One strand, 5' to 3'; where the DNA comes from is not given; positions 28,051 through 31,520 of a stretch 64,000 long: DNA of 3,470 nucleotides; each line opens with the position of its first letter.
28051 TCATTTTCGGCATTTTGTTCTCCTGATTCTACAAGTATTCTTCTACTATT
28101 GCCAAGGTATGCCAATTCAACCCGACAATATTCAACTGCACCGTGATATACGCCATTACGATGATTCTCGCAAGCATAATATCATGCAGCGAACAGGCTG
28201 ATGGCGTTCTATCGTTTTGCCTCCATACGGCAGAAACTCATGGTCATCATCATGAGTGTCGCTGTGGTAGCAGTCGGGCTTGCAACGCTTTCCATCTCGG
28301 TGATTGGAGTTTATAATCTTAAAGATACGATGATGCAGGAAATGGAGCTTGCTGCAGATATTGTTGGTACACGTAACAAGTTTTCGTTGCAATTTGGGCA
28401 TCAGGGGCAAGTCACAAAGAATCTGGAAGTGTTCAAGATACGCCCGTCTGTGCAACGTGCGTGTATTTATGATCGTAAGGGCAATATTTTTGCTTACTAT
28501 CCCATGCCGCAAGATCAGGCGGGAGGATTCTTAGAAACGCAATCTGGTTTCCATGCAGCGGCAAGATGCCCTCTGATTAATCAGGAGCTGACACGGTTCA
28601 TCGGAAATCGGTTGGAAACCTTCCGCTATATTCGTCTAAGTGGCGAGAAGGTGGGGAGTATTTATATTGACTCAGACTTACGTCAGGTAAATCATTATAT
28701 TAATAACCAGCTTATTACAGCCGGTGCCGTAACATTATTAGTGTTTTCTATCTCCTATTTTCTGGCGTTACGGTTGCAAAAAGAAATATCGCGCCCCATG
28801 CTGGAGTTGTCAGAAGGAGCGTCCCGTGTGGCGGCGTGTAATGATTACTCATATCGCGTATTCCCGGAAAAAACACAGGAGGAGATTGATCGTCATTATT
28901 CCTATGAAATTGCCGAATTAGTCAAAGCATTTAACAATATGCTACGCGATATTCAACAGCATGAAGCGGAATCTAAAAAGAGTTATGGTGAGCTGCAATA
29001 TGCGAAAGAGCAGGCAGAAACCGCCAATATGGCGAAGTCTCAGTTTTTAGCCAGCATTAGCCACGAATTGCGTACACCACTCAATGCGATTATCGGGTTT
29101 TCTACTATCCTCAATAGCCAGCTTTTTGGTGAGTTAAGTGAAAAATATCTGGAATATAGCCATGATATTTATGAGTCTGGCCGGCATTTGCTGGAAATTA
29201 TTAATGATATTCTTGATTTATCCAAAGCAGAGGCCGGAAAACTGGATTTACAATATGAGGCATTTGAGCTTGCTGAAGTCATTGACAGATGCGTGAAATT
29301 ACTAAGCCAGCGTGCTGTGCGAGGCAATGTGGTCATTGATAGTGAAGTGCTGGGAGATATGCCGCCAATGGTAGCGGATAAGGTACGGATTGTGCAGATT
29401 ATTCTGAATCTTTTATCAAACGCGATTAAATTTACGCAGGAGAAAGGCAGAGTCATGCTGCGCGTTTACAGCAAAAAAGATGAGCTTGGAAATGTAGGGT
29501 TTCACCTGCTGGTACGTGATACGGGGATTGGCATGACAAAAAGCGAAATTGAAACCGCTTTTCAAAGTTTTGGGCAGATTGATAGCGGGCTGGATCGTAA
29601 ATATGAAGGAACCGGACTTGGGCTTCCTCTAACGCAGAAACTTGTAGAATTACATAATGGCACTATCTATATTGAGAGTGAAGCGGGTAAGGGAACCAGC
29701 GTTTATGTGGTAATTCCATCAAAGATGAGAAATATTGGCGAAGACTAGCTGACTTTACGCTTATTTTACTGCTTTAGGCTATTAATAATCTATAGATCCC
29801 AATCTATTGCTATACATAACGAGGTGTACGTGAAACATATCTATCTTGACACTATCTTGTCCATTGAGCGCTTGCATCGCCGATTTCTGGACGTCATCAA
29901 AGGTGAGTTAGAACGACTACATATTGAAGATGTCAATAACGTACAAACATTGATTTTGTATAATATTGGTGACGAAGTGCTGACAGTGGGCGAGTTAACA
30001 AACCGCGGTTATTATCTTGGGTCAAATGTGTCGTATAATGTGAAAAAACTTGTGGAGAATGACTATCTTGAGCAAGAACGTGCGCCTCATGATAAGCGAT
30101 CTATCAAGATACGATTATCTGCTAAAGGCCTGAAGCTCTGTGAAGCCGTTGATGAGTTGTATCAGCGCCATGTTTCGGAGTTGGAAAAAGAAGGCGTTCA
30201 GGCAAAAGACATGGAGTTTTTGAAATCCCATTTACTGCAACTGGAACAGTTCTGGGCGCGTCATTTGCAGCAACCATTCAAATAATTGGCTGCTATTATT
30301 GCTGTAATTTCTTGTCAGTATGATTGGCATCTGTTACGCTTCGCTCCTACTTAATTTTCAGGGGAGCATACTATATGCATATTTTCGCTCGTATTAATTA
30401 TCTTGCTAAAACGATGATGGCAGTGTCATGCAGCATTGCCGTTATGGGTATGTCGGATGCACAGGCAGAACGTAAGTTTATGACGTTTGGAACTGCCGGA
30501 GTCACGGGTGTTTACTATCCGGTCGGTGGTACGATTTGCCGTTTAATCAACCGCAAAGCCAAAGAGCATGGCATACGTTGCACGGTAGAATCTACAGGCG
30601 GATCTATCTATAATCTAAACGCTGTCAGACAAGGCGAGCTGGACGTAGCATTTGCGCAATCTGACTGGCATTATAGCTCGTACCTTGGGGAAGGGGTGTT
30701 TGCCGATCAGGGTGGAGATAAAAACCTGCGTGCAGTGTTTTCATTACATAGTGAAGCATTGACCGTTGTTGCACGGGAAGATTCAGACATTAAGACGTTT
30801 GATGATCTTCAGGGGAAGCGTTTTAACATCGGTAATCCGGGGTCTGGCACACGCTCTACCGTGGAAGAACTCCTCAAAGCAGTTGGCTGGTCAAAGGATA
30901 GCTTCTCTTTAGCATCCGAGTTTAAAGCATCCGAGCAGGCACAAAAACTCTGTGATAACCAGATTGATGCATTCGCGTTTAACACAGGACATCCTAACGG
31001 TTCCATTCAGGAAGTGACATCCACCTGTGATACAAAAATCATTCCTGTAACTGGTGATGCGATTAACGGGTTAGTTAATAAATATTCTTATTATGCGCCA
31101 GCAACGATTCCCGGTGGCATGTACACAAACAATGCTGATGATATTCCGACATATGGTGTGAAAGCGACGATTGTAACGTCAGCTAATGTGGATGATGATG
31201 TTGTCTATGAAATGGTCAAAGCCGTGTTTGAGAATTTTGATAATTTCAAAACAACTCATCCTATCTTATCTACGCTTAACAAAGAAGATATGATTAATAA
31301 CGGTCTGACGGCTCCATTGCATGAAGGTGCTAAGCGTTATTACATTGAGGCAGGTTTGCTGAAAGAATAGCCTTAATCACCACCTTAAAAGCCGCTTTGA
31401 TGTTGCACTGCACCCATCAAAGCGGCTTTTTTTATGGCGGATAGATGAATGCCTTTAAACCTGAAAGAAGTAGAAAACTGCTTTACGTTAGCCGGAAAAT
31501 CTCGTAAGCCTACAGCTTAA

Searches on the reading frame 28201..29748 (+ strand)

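Call 63: search_protein_families(library=pfam, proteins=[window:28201-29748:+], max_evalue=0.0001)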
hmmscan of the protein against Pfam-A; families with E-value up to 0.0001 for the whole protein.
window:28201-29748:+ (515 aa): 4 families
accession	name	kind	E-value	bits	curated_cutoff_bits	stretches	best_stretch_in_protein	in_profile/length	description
PF02518.31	HATPase_c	-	5.9e-26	91.5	26.4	1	393-507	2-109/111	Histidine kinase-, DNA gyrase B-, and HSP90-like ATPase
PF00512.31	HisKA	-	5.4e-21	74.9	26.9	1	278-346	1-66/66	His Kinase A (phospho-acceptor) domain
PF17152.10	CHASE8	-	9.9e-10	39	27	1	40-156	1-101/102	Periplasmic sensor domain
PF00672.30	HAMP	-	9.2e-06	26.3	25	1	194-252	4-52/53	HAMP domain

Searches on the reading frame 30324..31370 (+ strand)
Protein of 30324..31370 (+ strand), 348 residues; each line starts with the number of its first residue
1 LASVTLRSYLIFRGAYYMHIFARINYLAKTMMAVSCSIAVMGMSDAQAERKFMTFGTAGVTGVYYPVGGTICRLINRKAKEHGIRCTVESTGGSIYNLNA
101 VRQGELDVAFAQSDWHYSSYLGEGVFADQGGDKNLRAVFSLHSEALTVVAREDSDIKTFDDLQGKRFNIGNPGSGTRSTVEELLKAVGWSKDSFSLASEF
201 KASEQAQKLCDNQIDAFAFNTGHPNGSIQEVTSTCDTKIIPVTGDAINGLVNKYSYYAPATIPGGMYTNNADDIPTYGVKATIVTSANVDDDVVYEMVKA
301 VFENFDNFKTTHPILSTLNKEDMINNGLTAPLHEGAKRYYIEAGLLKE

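Call 63: search_protein_families(library=pfam, proteins=[window:30324-31370:+], max_evalue=0.0001)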
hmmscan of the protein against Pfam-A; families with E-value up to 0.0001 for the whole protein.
window:30324-31370:+ (348 aa): 2 families
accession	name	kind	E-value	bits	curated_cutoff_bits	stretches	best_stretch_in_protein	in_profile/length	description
PF16868.10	NMT1_3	-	1.8e-94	317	27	1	55-344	1-289/289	NMT1-like family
PF09084.16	NMT1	-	1.2e-06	29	20.5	1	120-218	48-145/216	NMT1/THI5 like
